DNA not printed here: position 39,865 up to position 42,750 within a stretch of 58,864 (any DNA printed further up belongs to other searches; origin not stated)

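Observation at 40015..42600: Single-polypeptide GT2 (cytoplasmic GT-A) :: GT-C (ArnT/PMT-like) fusion, 861 aa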

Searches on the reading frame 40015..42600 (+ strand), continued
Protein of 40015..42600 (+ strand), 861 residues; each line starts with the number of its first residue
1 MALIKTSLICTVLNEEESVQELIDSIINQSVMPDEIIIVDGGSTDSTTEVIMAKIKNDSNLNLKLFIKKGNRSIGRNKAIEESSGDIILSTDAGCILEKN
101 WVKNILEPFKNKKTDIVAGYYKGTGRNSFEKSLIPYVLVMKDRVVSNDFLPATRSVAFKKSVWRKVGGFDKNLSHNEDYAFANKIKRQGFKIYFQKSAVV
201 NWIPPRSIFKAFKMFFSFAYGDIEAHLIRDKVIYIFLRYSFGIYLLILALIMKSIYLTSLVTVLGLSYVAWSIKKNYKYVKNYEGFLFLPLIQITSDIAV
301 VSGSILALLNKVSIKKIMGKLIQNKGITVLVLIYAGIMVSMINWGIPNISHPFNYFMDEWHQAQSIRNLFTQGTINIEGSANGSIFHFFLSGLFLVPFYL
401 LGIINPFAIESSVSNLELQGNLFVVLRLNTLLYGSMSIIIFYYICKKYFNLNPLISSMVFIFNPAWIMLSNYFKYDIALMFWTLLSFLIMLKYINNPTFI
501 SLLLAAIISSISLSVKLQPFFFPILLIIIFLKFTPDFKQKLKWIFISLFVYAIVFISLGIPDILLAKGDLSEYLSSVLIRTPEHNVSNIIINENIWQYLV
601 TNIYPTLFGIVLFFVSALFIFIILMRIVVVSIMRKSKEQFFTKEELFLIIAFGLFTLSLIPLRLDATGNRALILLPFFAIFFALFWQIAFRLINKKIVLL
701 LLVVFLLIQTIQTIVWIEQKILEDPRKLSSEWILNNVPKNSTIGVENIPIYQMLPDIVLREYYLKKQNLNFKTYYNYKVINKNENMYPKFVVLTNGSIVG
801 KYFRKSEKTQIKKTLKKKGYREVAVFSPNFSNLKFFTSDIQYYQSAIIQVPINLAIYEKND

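Call 8: search_solved_structures(query=window:40015-42597:+, max_evalue=1, show_alignments=0)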
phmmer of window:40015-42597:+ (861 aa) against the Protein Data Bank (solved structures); distinct sequences matched with E-value up to 1: 31.
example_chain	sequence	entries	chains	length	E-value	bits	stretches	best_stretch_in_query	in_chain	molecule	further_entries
5tze_C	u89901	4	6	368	2.3e-07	32.5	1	5-146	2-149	Glycosyl transferase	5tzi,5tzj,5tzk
5tz8_A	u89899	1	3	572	3.5e-07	31.9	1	5-146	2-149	Glycosyl transferase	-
6yv7_B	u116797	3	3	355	6.9e-07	30.9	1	7-206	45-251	Glycosyl transferase, family 2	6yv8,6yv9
6yv7_A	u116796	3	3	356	7e-07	30.9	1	7-206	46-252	Glycosyl transferase, family 2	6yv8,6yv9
6h1j_A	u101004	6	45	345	7.1e-07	30.9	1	4-166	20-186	Probable ss-1,3-N-acetylglucosaminyltransferase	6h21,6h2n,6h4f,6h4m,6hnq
2z87_A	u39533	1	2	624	1.9e-05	26.1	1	14-189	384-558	Chondroitin synthase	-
2z86_A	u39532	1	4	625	1.9e-05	26.1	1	14-189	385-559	Chondroitin synthase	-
5hea_A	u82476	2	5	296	4.4e-05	24.9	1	7-120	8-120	Putative glycosyltransferase (GalT1)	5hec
9omj_A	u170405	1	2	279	5.8e-05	24.5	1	9-139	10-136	Glycosyltransferase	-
9omm_A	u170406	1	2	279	6.3e-05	24.4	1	9-139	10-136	Glycosyltransferase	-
9omh_A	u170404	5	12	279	6.3e-05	24.4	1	9-139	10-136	Glycosyltransferase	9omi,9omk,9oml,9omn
22ao_A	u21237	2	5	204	0.00013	23.4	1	10-113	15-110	GmaR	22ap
9bhc_C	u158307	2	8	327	0.00047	21.5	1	4-95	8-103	Undecaprenyl-phosphate 4-deoxy-4-formamido-L-arabinose transferase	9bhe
8vxh_A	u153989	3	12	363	0.00068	21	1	4-95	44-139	Undecaprenyl-phosphate 4-deoxy-4-formamido-L-arabinose transferase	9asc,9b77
3l7j_A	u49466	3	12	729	0.00093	20.6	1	5-129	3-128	Teichoic acid biosynthesis protein F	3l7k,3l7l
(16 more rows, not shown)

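Call 15: search_solved_structures(query=A1, max_evalue=1, show_alignments=0)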
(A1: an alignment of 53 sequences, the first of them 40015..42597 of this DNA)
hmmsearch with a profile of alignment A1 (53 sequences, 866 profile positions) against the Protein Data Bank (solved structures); distinct sequences matched with E-value up to 1: 49.
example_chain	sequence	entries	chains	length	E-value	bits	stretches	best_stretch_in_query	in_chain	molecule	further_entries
5tze_C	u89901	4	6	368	1.1e-11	46.6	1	4-118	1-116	Glycosyl transferase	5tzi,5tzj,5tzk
5tz8_A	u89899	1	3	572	1.9e-11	45.8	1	4-118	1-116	Glycosyl transferase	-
6h1j_A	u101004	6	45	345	2.1e-11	45.7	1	4-185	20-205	Probable ss-1,3-N-acetylglucosaminyltransferase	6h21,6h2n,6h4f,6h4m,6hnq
2z87_A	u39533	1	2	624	4.5e-11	44.6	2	7-189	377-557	Chondroitin synthase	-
2z86_A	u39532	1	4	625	4.5e-11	44.6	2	7-189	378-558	Chondroitin synthase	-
8vh7_A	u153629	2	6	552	1.5e-10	42.9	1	6-110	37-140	Heparosan synthase B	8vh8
8viw_A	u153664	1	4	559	1.5e-10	42.9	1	6-110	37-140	Heparosan synthase B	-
8bz4_A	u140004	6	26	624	8.2e-10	40.4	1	2-120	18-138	Glycosyltransferase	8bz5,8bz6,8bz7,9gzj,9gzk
8bz8_A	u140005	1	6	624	8.2e-10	40.4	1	2-120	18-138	Glycosyltransferase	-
5hea_A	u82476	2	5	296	9.6e-10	40.2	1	6-119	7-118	Putative glycosyltransferase (GalT1)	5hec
6p61_A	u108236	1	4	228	1.5e-08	36.3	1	5-122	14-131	Glycosyltransferase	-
9omh_A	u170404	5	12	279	2.9e-08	35.3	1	5-120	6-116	Glycosyltransferase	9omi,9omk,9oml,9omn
9omm_A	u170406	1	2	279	2.9e-08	35.3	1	5-120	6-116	Glycosyltransferase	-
9omj_A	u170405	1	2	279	3e-08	35.3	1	6-120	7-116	Glycosyltransferase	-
6yv7_B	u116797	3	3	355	2.2e-07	32.4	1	5-140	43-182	Glycosyl transferase, family 2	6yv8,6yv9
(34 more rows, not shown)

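Call 19: find_encoding_contigs(protein=P0004, flank=8000, max_places=2)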
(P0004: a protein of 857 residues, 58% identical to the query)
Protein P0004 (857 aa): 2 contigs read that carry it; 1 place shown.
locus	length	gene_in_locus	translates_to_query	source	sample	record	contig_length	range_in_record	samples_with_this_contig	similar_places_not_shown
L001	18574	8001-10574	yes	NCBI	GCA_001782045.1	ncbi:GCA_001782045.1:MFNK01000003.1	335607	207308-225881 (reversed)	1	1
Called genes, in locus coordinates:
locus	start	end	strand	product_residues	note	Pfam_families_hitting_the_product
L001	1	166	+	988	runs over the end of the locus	PF00133:tRNA-synt_1, PF09334:tRNA-synt_1g (faint), PF01921:tRNA-synt_1f (faint), PF08264:Anticodon_1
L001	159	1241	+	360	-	PF01098:FTSW_RODA_SPOVE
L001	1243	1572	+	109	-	PF00829:Ribosomal_L21p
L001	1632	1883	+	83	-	PF01016:Ribosomal_L27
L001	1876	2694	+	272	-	PF02195:ParB_N, PF17762:HTH_ParB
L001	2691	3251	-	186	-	PF10502:Peptidase_S26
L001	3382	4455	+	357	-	PF13439:Glyco_transf_4, PF00534:Glycos_transf_1, PF13692:Glyco_trans_1_4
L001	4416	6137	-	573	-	PF10131:PTPS_related (weak)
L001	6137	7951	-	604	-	-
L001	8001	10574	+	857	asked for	PF00535:Glycos_transf_2, PF13506:Glyco_transf_21, PF13641:Glyco_tranf_2_3, PF13632:Glyco_trans_2_3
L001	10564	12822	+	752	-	PF00535:Glycos_transf_2, PF02366:PMT, PF13231:PMT_2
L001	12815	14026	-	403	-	PF08421:Methyltransf_13, PF13489:Methyltransf_23, PF08484:Methyltransf_14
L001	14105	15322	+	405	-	PF01943:Polysacc_synt, PF13440:Polysacc_synt_3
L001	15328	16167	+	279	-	PF02353:CMAS, PF03848:TehB (faint), PF13489:Methyltransf_23, PF01555:N6_N4_Mtase (faint), PF08241:Methyltransf_11, PF08242:Methyltransf_12, PF13649:Methyltransf_25, PF13847:Methyltransf_31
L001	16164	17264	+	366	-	PF13439:Glyco_transf_4, PF00534:Glycos_transf_1, PF13524:Glyco_trans_1_2, PF13692:Glyco_trans_1_4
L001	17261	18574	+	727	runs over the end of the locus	PF00535:Glycos_transf_2, PF10111:Glyco_tranf_2_2, PF13231:PMT_2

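Call 20: find_encoding_contigs(protein=P0061, flank=8000, max_places=2)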
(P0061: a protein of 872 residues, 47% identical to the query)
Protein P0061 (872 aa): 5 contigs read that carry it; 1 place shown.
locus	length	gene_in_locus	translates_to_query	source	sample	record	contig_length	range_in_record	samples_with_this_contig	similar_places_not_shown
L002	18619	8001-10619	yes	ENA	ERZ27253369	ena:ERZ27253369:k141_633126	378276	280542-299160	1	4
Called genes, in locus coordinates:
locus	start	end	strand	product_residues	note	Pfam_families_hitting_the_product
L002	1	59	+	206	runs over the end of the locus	-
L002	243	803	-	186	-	-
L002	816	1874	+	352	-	PF13439:Glyco_transf_4, PF00534:Glycos_transf_1, PF13692:Glyco_trans_1_4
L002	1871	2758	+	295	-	PF13489:Methyltransf_23, PF08241:Methyltransf_11, PF08242:Methyltransf_12, PF13649:Methyltransf_25, PF13847:Methyltransf_31 (weak)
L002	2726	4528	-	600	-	PF10131:PTPS_related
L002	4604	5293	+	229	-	PF08241:Methyltransf_11, PF08242:Methyltransf_12 (weak), PF13649:Methyltransf_25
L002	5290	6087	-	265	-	-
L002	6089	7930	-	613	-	PF26626:DUF8201 (weak)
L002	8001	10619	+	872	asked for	PF00535:Glycos_transf_2, PF10111:Glyco_tranf_2_2 (weak), PF13641:Glyco_tranf_2_3, PF13506:Glyco_transf_21, PF02366:PMT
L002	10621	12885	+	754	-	PF00535:Glycos_transf_2, PF13231:PMT_2 (weak)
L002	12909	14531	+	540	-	PF13231:PMT_2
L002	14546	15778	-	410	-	PF08421:Methyltransf_13, PF13489:Methyltransf_23, PF08241:Methyltransf_11 (weak), PF08242:Methyltransf_12 (weak), PF08484:Methyltransf_14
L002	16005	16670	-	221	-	PF00923:TAL_FSA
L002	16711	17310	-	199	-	PF00702:Hydrolase (faint), PF13419:HAD_2 (weak), PF13242:Hydrolase_like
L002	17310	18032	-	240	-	PF00483:NTP_transferase, PF12804:NTP_transf_3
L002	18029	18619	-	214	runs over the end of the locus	PF13580:SIS_2, PF01380:SIS (faint)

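Call 25: predict_structure(alignment_id=A1)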
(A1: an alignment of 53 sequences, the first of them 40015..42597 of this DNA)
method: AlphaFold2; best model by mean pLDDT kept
length: 861 residues; sequences in the alignment: 53
mean_pLDDT: 90.4   pTM: 0.86
mean pLDDT of the five models: 90.4, 89.8, 88.8, 88.3, 87.5
residues with pLDDT >= 90: 557; 70-90: 290; 50-70: 12; < 50: 2
segments of 3 or more residues with pLDDT < 50: none
pLDDT, mean of each block of 10 residues (from residue 1): 81 90 92 93 92 87 91 92 95 91 94 92 91 91 84 89 93 86 90 92 92 93 85 88 91 89 93 93 93 95 92 85 92 96 85 79 90 83 85 93 89 83 94 97 97 96 95 89 97 95 96 89 96 95 96 91 72 77 86 91 95 97 91 79 94 94 88 96 96 95 97 94 91 95 77 82 83 90 87 89 88 91 92 91 89 92 65
secondary structure, 60 per line:
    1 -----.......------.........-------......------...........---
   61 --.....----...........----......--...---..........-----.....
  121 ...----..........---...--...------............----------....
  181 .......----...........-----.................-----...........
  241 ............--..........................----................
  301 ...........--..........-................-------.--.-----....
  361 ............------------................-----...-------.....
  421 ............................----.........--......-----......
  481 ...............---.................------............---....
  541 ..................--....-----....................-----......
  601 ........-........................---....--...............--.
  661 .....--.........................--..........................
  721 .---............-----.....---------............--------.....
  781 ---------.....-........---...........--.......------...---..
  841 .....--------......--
elements in order (helices of 4 or more, strands of 3 or more residues): E6-12 H19-27 E35-40 H47-57 E63-67 H72-82 E87-92 E95-97 H101-110 E116-123 H128-137 E155-159 H160-166 H177-187 E192-202 H208-224 H230-252 H255-280 H285-311 H314-323 H325-340 H357-372 H385-400 H416-448 H453-461 H464-469 H475-495 H499-515 H522-533 H537-558 H561-564 H570-588 H595-608 H610-633 H637-640 H643-657 H660-665 H668-692 H695-721 H725-736 E742-746 H756-767 E776-780 E790-794 H796-802 H807-817 E820-826 H839-845 E854-859

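Call 27: search_protein_families(library=pfam, proteins=[L001:10564-12819:+, L002:12909-14528:+], max_evalue=0.001)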
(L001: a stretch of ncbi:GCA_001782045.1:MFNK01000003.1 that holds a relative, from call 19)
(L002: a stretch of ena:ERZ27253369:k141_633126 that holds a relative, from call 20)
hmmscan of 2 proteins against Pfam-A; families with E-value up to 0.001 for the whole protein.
L001:10564-12819:+ (752 aa): 3 families
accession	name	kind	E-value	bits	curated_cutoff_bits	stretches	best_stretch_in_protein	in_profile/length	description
PF00535.33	Glycos_transf_2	-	1.5e-23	84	23.3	1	7-174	1-167/168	Glycosyl transferase family 2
PF02366.24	PMT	-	5.4e-16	59.3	22.7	1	302-486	43-240/245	Dolichyl-phosphate-mannose-protein mannosyltransferase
PF13231.12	PMT_2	-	1.8e-07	32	26.1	1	330-478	16-158/160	Dolichyl-phosphate-mannose-protein mannosyltransferase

L002:12909-14528:+ (540 aa): 2 families
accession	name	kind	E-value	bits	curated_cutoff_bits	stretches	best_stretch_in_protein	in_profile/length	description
PF13231.12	PMT_2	-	1.7e-14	54.8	26.1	1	85-237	1-155/160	Dolichyl-phosphate-mannose-protein mannosyltransferase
PF02366.24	PMT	-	8.2e-05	22.7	22.7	1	82-216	58-199/245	Dolichyl-phosphate-mannose-protein mannosyltransferase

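Call 28: fold_search(model_id=the predicted structure, library=pdb)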
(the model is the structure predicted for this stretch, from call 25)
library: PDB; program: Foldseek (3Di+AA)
matches with E <= 10: 773; with E <= 0.001: 304
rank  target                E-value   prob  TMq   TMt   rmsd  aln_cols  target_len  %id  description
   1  6yv7_B                1.6e-10  1.00  0.27  0.63   5.1       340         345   15  Mannosyltransferase PcManGT from Pyrobaculum calidifontis (released 2020-07-22)
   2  9omh_C                7.4e-10  1.00  0.19  0.60   6.7       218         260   17  WrtF fucosyltransferase - Apo (released 2025-10-29)
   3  9omh_A                8.1e-10  1.00  0.21  0.60   6.8       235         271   15  WrtF fucosyltransferase - Apo (released 2025-10-29)
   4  9omh_D                8.8e-10  1.00  0.20  0.59   6.9       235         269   15  WrtF fucosyltransferase - Apo (released 2025-10-29)
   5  9omk_B                9.7e-10  1.00  0.20  0.62   6.8       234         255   16  WrtF fucosyltransferase - trisaccharide acceptor (released 2025-10-29)
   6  9oml_A                1.1e-09  1.00  0.20  0.62   6.8       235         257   16  WrtF fucosyltransferase - acetylated trisaccharide acceptor (released 2025-10-29)
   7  9omm_B                1.3e-09  1.00  0.21  0.60   6.7       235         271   16  WrtF fucosyltransferase - tetrasaccharide product (released 2025-10-29)
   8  6h1j_A                1.3e-09  1.00  0.20  0.51  12.1       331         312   19  TarP native (released 2018-09-26)
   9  6h1j_B                1.6e-09  1.00  0.20  0.52  12.2       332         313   18  TarP native (released 2018-09-26)
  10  6hnq_B                1.8e-09  1.00  0.20  0.51  11.6       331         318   18  TarP-6RboP-(CH2)6NH2 (released 2018-10-24)
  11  6h21_B                1.9e-09  1.00  0.19  0.50  11.7       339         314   18  TarP-UDP-GlcNAc-Mn (released 2018-09-26)
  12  9omj_A                2.2e-09  1.00  0.19  0.58  12.0       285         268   16  WrtF fucosyltransferase - GDP-beta-L-fucose (released 2025-10-29)
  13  6h21_C                2.3e-09  1.00  0.20  0.51  12.1       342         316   17  TarP-UDP-GlcNAc-Mn (released 2018-09-26)
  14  9omm_A                2.5e-09  1.00  0.19  0.60   6.7       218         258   17  WrtF fucosyltransferase - tetrasaccharide product (released 2025-10-29)
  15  8bz5_A                2.5e-09  1.00  0.20  0.28  12.5       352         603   19  Crystal structure of the L. monocytogenes RmlT in complex with HEPES (released 2023-12-27)
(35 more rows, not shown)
